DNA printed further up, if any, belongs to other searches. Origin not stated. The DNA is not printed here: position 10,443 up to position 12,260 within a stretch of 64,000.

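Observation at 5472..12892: Six-gene complex I / group-4 hydrogenase-like membrane module whose 'large subunit' has no Ni-Fe site (Ehr-type)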

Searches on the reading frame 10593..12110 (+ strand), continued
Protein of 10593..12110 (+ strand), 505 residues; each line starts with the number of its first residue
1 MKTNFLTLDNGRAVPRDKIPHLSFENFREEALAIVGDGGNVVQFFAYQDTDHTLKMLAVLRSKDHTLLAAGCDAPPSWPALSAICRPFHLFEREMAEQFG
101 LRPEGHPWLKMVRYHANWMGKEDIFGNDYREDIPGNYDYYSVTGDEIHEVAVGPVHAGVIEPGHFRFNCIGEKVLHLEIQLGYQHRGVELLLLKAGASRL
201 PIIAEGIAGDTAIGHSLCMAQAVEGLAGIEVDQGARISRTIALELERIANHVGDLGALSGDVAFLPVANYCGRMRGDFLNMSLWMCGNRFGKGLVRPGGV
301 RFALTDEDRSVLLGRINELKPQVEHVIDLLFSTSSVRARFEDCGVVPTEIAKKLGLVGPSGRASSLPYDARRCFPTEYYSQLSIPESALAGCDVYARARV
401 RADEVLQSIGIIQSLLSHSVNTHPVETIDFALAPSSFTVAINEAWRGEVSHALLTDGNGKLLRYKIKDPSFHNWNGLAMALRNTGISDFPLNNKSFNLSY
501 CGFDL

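Call 29: find_related_loci(query=A1, collection=genome_contigs, flank=10000)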
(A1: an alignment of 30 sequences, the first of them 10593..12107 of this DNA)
Query A1 (505 aa) in genome_contigs; peptide patterns used: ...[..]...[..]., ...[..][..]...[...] (x = any residue, [..] = any of these).
600 stretches matched a pattern (row limit reached: there are more); 590 encode a relative of the query (tblastn E <= 1e-3); the best 80 are kept; 80 distinct loci.
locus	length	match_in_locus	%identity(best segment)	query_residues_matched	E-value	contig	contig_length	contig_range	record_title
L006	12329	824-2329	73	1-505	0e+0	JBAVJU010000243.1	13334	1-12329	MAG: Desulfobacterales bacterium isolate MFD04317_ilm_asm_bin18 k127_180782, whole genome shotgun sequence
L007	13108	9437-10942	71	1-505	0e+0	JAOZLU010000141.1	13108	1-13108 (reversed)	MAG: Desulfobacterales bacterium isolate GMC2_bin_2_sub GMC2_818_length_13108_cov_39.902398, whole genome shotgun sequen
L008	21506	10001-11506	70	1-505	0e+0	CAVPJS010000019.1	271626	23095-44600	MAG: uncultured delta proteobacterium isolate MFD09964.bin.3.367 genome assembly, contig: contig_31841, whole genome sho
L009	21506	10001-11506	70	1-505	0e+0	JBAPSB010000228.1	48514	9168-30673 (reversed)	MAG: Desulfobacterales bacterium isolate MFD01244_ilm_asm_bin11 k127_8159, whole genome shotgun sequence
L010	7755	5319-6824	70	1-505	0e+0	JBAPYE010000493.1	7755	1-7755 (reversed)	MAG: Desulfobacterales bacterium isolate MFD00100_ilm_asm_bin18 k127_190896, whole genome shotgun sequence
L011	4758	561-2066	68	1-505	0e+0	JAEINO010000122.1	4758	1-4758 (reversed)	MAG: Pseudodesulfovibrio sp. isolate MAG6 NODE_5327_length_4758_cov_37.642384, whole genome shotgun sequence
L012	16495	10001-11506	62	4-505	0e+0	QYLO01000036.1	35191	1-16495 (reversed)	MAG: Candidatus Electrothrix gigas isolate AU1_5 NODE_36_length_35191_cov_58.6252, whole genome shotgun sequence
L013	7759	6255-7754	60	3-505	0e+0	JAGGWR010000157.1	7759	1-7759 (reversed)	MAG: Candidatus Tharpella aukensis isolate AUK131 PB_MBMC_085_c_000000000503, whole genome shotgun sequence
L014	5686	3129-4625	59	4-505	0e+0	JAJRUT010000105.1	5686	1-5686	MAG: Deltaproteobacteria bacterium isolate Dive96_bin10.216 k141_4014724, whole genome shotgun sequence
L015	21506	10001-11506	70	1-505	0e+0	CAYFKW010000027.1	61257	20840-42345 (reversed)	MAG TPA_asm: uncultured Desulfobacula sp. isolate ERP019367_co2_15 genome assembly, contig: NODE_498_length_61257_cov_3.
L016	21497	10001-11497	71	4-505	0e+0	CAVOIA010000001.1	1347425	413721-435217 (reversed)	MAG: uncultured delta proteobacterium isolate MFD09964.bin.1.206 genome assembly, contig: contig_13782, whole genome sho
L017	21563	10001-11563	58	4-505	0e+0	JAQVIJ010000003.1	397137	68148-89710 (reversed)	MAG: Deltaproteobacteria bacterium isolate STE_37 NODE_6_length_397137_cov_13.082610_Sandtown_E, whole genome shotgun se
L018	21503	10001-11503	57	4-505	0e+0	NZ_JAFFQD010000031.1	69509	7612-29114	Desulfogranum marinum strain DSM 2058 NODE_31_length_69509_cov_25.2782, whole genome shotgun sequence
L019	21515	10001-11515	56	4-505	0e+0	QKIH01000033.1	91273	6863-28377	MAG: Desulfobulbaceae bacterium isolate SZUA-575 scaffold_399, whole genome shotgun sequence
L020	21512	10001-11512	56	4-505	0e+0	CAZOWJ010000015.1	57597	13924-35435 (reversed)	MAG TPA_asm: uncultured Desulfocapsaceae bacterium isolate SRP155585_co2_237 genome assembly, contig: NODE_104_length_57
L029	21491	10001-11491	47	10-505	4e-143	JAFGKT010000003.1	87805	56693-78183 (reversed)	MAG: Sedimentisphaerales bacterium isolate Zod_Metabat.35 k87_632837, whole genome shotgun sequence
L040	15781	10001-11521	46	2-505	3e-138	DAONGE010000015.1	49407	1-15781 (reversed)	MAG TPA_asm: Candidatus Omnitrophota bacterium isolate AMR_MDS_3825 NODE_616_length_49407_cov_6.912283, whole genome sho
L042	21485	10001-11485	46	8-505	4e-138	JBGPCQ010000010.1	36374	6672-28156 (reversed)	MAG: Geobacteraceae bacterium isolate OBJ_0618_050_45 k141_1102427_length_36374_cov_23.3548, whole genome shotgun sequen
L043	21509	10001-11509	49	2-505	2e-137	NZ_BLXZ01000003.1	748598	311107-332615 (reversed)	Geomonas limicola strain Red745 sequence03, whole genome shotgun sequence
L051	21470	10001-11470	47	2-505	2e-133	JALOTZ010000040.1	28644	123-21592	MAG: Verrucomicrobia bacterium isolate Prado246 scaffold_830, whole genome shotgun sequence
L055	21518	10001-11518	45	1-505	8e-133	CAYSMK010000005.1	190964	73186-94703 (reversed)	MAG TPA_asm: uncultured Geobacter sp. isolate binchicken_co269_58 genome assembly, contig: NODE_64_length_190964_cov_232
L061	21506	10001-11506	46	6-505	6e-132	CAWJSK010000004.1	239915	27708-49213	MAG: uncultured Spirochaetota bacterium isolate MFD01231.bin.2.51 genome assembly, contig: contig_19700, whole genome sh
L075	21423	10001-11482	44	4-505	3e-128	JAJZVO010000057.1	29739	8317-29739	MAG: Bacteroidetes bacterium isolate SKS5.bin54 NODE_2594_length_29739_cov_2.189923, whole genome shotgun sequence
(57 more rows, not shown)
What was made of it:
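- On Ehr (Ech/energy-converting-hydrogenase-related) complex: Geobacterales loci L042, L043 and L055 were retrieved by the same family patterns (call 29).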

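Call 34: search_protein_families(library=pfam, proteins=[L029:4106-4894:+, L075:4281-4988:+, L042:4016-4690:-, L061:4192-4899:+, L015:14270-14944:+], max_evalue=0.01)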
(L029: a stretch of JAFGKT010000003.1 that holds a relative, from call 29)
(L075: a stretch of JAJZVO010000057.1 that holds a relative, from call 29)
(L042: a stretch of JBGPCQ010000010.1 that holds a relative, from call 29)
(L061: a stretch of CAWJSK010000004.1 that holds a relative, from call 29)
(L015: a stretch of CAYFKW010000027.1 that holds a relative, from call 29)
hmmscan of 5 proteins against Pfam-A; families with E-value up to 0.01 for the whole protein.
L029:4106-4894:+ (262 aa): 8 families
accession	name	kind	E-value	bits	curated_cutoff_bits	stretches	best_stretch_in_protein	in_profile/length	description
PF00359.27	PTS_EIIA_2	-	2.5e-25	89.6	27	1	111-243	11-142/144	Phosphoenolpyruvate-dependent sugar phosphotransferase system, EIIA 2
PF12728.13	HTH_17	-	1.8e-17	63.8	27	1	29-77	2-50/51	Helix-turn-helix domain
PF13384.12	HTH_23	-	0.00016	21.8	24.6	1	22-50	12-39/50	Homeodomain-like domain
PF00376.29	MerR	-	0.00046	20.4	28.2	1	30-58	1-29/38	MerR family regulatory protein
PF13022.12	HTH_Tnp_1_2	-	0.00059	20.4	27.9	1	28-61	26-59/122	Helix-turn-helix of insertion element transposase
PF13542.12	HTH_Tnp_ISL3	-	0.0021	17.9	27.4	1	24-51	24-49/51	Helix-turn-helix domain of transposase family ISL3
PF13411.12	MerR_1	-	0.0049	17.4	21.6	1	30-70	2-43/69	MerR HTH family regulatory protein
PF01710.22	HTH_Tnp_IS630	-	0.0064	17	21.3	0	31-77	21-68/119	Transposase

L075:4281-4988:+ (235 aa): 3 families
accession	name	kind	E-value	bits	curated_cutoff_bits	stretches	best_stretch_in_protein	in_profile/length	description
PF00359.27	PTS_EIIA_2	-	2.7e-23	83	27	1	95-221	18-143/144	Phosphoenolpyruvate-dependent sugar phosphotransferase system, EIIA 2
PF12728.13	HTH_17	-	1.2e-13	51.5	27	1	10-58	2-50/51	Helix-turn-helix domain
PF13384.12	HTH_23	-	0.0014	18.8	24.6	1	10-31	18-39/50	Homeodomain-like domain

L042:4016-4690:- (224 aa): 2 families
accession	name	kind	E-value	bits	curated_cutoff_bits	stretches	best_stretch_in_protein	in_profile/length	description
PF00359.27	PTS_EIIA_2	-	1.1e-22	81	27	1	87-204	14-130/144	Phosphoenolpyruvate-dependent sugar phosphotransferase system, EIIA 2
PF12728.13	HTH_17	-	3.6e-09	37.2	27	1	5-51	4-50/51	Helix-turn-helix domain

L061:4192-4899:+ (235 aa): 12 families
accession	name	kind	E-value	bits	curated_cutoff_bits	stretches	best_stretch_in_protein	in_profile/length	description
PF00359.27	PTS_EIIA_2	-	1.9e-19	70.5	27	1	84-213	10-138/144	Phosphoenolpyruvate-dependent sugar phosphotransferase system, EIIA 2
PF12728.13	HTH_17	-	2.8e-18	66.4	27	1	4-51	3-50/51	Helix-turn-helix domain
PF13384.12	HTH_23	-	3.3e-06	27.2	24.6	1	5-25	20-40/50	Homeodomain-like domain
PF00376.29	MerR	-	6.9e-06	26.2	28.2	1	5-32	2-29/38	MerR family regulatory protein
PF13518.12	HTH_28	-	1.2e-05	25.7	25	1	5-25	15-35/52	Helix-turn-helix domain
PF13551.12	HTH_29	-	1.9e-05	25.1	28.1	1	5-24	15-34/64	Winged helix-turn helix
PF13542.12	HTH_Tnp_ISL3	-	0.00028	20.7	27.4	1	5-25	29-49/51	Helix-turn-helix domain of transposase family ISL3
PF15943.11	YdaS_toxin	-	0.00077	19.7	30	1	8-40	14-47/65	Bacterial toxin YdaS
PF01527.26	HTH_Tnp_1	-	0.00097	19.7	24.1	1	4-25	25-46/75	Transposase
PF08281.18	Sigma70_r4_2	-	0.0012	18.9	25.7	1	5-26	29-50/54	Sigma-70, region 4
PF13411.12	MerR_1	-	0.003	18.1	21.6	1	5-35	3-32/69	MerR HTH family regulatory protein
PF13338.12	AbiEi_4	-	0.0035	17.8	25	1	5-28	16-38/49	Transcriptional regulator, AbiEi antitoxin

L015:14270-14944:+ (224 aa): 3 families
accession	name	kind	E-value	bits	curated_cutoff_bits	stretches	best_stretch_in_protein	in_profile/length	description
PF00359.27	PTS_EIIA_2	-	1.4e-23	83.9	27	1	88-215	14-141/144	Phosphoenolpyruvate-dependent sugar phosphotransferase system, EIIA 2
PF12728.13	HTH_17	-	2.4e-11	44.1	27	1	3-48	2-47/51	Helix-turn-helix domain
PF13411.12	MerR_1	-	6e-05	23.5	21.6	1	5-45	3-44/69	MerR HTH family regulatory protein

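Call 57: search_protein_families(library=pfam, proteins=[L019:220-1680:+, L019:1677-2966:+, L040:2585-4384:+, L018:719-2188:+, L051:2348-4255:+], max_evalue=0.00001)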
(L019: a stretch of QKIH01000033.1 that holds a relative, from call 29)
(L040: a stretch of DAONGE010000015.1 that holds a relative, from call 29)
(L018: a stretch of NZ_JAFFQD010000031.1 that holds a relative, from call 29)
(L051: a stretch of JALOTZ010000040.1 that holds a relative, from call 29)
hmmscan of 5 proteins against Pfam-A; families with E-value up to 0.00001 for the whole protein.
L019:220-1680:+ (486 aa): 3 families
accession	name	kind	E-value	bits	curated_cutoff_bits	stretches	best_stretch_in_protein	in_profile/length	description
PF02518.31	HATPase_c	-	7.1e-24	84.8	26.4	1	366-482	2-110/111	Histidine kinase-, DNA gyrase B-, and HSP90-like ATPase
PF00512.31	HisKA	-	1.9e-09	37.9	26.9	1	259-319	4-63/66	His Kinase A (phospho-acceptor) domain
PF00672.30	HAMP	-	9.4e-09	35.9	25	1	180-224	4-48/53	HAMP domain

L019:1677-2966:+ (429 aa): 7 families
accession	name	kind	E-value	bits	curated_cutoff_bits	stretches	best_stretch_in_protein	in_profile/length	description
PF00158.32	Sigma54_activat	-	1e-71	240.5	20.2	1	143-309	1-167/168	Sigma-54 interaction domain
PF00072.30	Response_reg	-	1.1e-26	93.7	30.2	1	5-112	1-108/111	Response regulator receiver domain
PF25601.1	AAA_lid_14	-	4.3e-24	84.6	27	1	315-392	1-78/87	AAA+ ATPase lid domain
PF14532.12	Sigma54_activ_2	-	3.2e-23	82.9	25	1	144-314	1-138/138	Sigma-54 interaction domain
PF07728.20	AAA_5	-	9.6e-09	35.8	22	1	167-285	2-123/139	AAA domain (dynein-related subfamily)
PF07724.20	AAA_2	-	7e-06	26.6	27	0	164-290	3-130/166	AAA domain (Cdc48 subfamily)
PF00004.35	AAA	-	8.9e-06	26.6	21.2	0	167-297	1-120/131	ATPase family associated with various cellular activities (AAA)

L040:2585-4384:+ (599 aa): 2 families
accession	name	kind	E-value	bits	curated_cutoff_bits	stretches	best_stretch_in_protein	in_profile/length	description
PF00916.26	Sulfate_transp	-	5.7e-82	275.9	23.2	1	68-430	1-379/380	Sulfate permease family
PF01740.26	STAS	-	5.3e-14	52.3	22.6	1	488-588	6-105/106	STAS domain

L018:719-2188:+ (489 aa): 3 families
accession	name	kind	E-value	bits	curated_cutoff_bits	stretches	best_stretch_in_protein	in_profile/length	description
PF02518.31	HATPase_c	-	3.1e-23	82.8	26.4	1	367-485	2-110/111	Histidine kinase-, DNA gyrase B-, and HSP90-like ATPase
PF00512.31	HisKA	-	8.1e-14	51.9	26.9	1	262-320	6-63/66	His Kinase A (phospho-acceptor) domain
PF00672.30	HAMP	-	2.5e-07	31.4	25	1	186-224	9-47/53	HAMP domain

L051:2348-4255:+ (635 aa): 2 families
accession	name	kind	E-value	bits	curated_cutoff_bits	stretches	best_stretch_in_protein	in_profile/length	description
PF00916.26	Sulfate_transp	-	3e-91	306.5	23.2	1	46-409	1-379/380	Sulfate permease family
PF01740.26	STAS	-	2.3e-16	59.9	22.6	1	465-563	6-103/106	STAS domain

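Call 60: find_homologous_proteins(query=L042:10001-11485:+)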
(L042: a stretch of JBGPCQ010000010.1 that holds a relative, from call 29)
Query L042:10001-11485:+ (495 aa): 8000 proteins with E <= 0.001 among 8000 candidates; the best 120 are listed.
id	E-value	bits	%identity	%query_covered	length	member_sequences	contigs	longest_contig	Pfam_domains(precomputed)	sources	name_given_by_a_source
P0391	0.0e+0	1143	100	100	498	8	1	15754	PF00329.26,PF00346.25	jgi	jgi:Ni,Fe-hydrogenase III large subunit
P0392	0.0e+0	1079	93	100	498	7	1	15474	PF00329.26,PF00346.25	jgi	jgi:Ni,Fe-hydrogenase III large subunit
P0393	0.0e+0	1058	91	100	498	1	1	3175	PF00329.26,PF00346.25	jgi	jgi:Ni,Fe-hydrogenase III large subunit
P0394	0.0e+0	1014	87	100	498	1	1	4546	PF00329.26,PF00346.25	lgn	-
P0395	0.0e+0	1013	86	100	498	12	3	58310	PF00329.26,PF00346.25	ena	-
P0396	2.4e-297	1005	86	100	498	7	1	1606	PF00329.26,PF00346.25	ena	-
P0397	6.7e-297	1003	86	100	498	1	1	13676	PF00329.26,PF00346.25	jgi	jgi:Ni,Fe-hydrogenase III large subunit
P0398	1.7e-286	969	83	100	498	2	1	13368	PF00329.26,PF00346.25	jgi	jgi:Ni,Fe-hydrogenase III large subunit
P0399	4.9e-285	964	82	100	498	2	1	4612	PF00329.26,PF00346.25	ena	-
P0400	7.6e-284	960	83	100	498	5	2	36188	PF00329.26,PF00346.25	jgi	-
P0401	1.9e-276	936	81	100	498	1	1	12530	PF00329.26,PF00346.25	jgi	jgi:Ni,Fe-hydrogenase III large subunit/NADH:ubiquinone oxidoreductase subunit C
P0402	7.1e-274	927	80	100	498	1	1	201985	PF00329.26,PF00346.25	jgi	jgi:Ni,Fe-hydrogenase III large subunit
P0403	1.7e-273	926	80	100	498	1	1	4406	PF00329.26,PF00346.25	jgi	jgi:Ni,Fe-hydrogenase III large subunit/NADH:ubiquinone oxidoreductase subunit C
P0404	6.6e-234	795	70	100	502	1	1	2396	PF00329.26,PF00346.25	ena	-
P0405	8.6e-233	792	77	88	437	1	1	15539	PF00329.26,PF00346.25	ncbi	-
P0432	1.9e-221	754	67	100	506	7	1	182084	PF00329.26,PF00346.25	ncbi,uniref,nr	ncbi:NADH-quinone oxidoreductase subunit C [Geobacter grbiciae]|uniref:hydrogenase large subunit n=1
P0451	3.7e-218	744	66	100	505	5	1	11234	PF00346.25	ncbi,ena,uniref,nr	ncbi:hydrogenase [Geobacter sp.]|uniref:hydrogenase large subunit n=1 Tax=Geobacter sp. TaxID=46610 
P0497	3.9e-215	734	67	100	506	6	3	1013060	PF00329.26,PF00346.25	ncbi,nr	ncbi:MAG: hydrogenase [Geobacter sp.]|nr:MAG: hydrogenase [Geobacter sp.]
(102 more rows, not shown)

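Call 61: list_cluster_members(proteins=[P0432, P0451, P0497, P0001, P0010])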
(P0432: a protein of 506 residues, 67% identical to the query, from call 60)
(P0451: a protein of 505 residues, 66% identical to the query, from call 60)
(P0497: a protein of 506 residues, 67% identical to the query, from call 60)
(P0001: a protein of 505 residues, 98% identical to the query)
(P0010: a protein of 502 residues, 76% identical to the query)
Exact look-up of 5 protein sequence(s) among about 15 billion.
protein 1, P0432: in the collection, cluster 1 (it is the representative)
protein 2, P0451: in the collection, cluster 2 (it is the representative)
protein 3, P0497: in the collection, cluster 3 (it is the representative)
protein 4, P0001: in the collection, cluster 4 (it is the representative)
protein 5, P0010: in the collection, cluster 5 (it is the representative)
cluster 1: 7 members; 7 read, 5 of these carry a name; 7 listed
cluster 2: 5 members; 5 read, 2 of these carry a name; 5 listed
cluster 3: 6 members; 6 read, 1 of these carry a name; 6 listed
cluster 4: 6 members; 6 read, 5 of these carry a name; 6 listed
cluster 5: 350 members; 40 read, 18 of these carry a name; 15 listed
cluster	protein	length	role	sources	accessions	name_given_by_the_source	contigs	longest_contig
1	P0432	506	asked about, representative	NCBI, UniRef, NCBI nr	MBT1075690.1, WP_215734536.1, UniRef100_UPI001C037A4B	NADH-quinone oxidoreductase subunit C [Geobacter grbiciae] | hydrogenase large subunit n=1 Tax=Geobacter grbiciae TaxID=155042 RepID=UPI001C037A4B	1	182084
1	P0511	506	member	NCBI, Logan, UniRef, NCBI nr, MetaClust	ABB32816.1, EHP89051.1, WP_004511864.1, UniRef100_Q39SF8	NADH-ubiquinone oxidoreductase chain 49kDa [Geobacter metallireducens RCH3] | Ech-hydrogenase-related complex, large subunit n=1 Tax=Geobacter metallireducens (strain ... | NADH-quinone oxidoreductase subunit C [Geobacter metallireducens]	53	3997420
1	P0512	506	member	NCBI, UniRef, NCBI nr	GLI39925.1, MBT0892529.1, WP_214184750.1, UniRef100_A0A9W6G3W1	NADH-quinone oxidoreductase subunit C [Geobacter hydrogenophilus] | Hydrogenase n=1 Tax=Geobacter hydrogenophilus TaxID=40983 RepID=A0A9W6G3W1_9BACT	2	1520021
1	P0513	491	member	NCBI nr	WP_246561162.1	NADH-quinone oxidoreductase subunit C [Geobacter grbiciae]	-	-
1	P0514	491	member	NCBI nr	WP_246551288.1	NADH-quinone oxidoreductase subunit C [Geobacter hydrogenophilus]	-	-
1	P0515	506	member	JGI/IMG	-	-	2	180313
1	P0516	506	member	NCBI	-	-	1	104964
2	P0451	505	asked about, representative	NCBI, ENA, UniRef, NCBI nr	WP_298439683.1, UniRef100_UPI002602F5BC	hydrogenase [Geobacter sp.] | hydrogenase large subunit n=1 Tax=Geobacter sp. TaxID=46610 RepID=UPI002602F5BC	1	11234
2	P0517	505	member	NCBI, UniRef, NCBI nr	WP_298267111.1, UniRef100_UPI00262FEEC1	hydrogenase [Geobacter sp.] | hydrogenase large subunit n=1 Tax=Geobacter sp. TaxID=46610 RepID=UPI00262FEEC1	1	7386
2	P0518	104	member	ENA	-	-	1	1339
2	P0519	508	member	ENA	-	-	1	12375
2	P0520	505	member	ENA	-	-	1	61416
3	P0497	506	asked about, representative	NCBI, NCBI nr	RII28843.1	MAG: hydrogenase [Geobacter sp.]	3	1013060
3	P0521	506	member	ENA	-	-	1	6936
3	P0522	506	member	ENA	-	-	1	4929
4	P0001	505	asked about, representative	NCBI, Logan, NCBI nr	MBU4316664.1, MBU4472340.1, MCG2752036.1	MAG: hydrogenase [Proteobacteria bacterium] | hydrogenase [Pseudomonadota bacterium]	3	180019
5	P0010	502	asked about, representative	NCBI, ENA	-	-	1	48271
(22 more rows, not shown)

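Call 86: predict_structure(alignment_id=A3)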
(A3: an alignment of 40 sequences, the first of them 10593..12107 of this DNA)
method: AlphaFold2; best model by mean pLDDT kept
length: 505 residues; sequences in the alignment: 40
mean_pLDDT: 81.3   pTM: 0.85
mean pLDDT of the five models: 81.3, 79.7, 78.2, 77.8, 77.4
residues with pLDDT >= 90: 260; 70-90: 140; 50-70: 37; < 50: 68
segments of 3 or more residues with pLDDT < 50: 132-182, 490-505
pLDDT, mean of each block of 10 residues (from residue 1): 91 97 97 94 93 94 97 95 88 86 83 70 71 43 36 28 34 39 62 87 79 92 96 96 95 86 84 91 93 93 95 97 96 89 88 87 92 95 86 90 96 94 89 97 91 95 84 58 58 30 24
secondary structure, 60 per line:
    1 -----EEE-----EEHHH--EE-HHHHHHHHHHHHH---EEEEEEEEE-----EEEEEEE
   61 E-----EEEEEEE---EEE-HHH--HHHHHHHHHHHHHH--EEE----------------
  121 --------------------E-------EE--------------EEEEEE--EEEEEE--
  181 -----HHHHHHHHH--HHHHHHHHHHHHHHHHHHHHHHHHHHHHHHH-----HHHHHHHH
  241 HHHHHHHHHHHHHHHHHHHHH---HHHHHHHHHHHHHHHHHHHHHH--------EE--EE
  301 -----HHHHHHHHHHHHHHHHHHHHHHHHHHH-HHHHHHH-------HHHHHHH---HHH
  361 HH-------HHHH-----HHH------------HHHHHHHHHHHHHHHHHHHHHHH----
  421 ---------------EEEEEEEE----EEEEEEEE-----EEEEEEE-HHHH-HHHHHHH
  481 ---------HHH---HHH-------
elements in order: E6-8 H24-36 E40-48 E54-61 E67-73 E77-79 H86-99 E102-104 E165-170 E173-178 H186-194 H197-227 H233-261 H265-286 H306-332 H334-340 H348-354 H358-362 H370-373 H394-416 E436-443 E448-455 E461-467 H469-472 H474-480
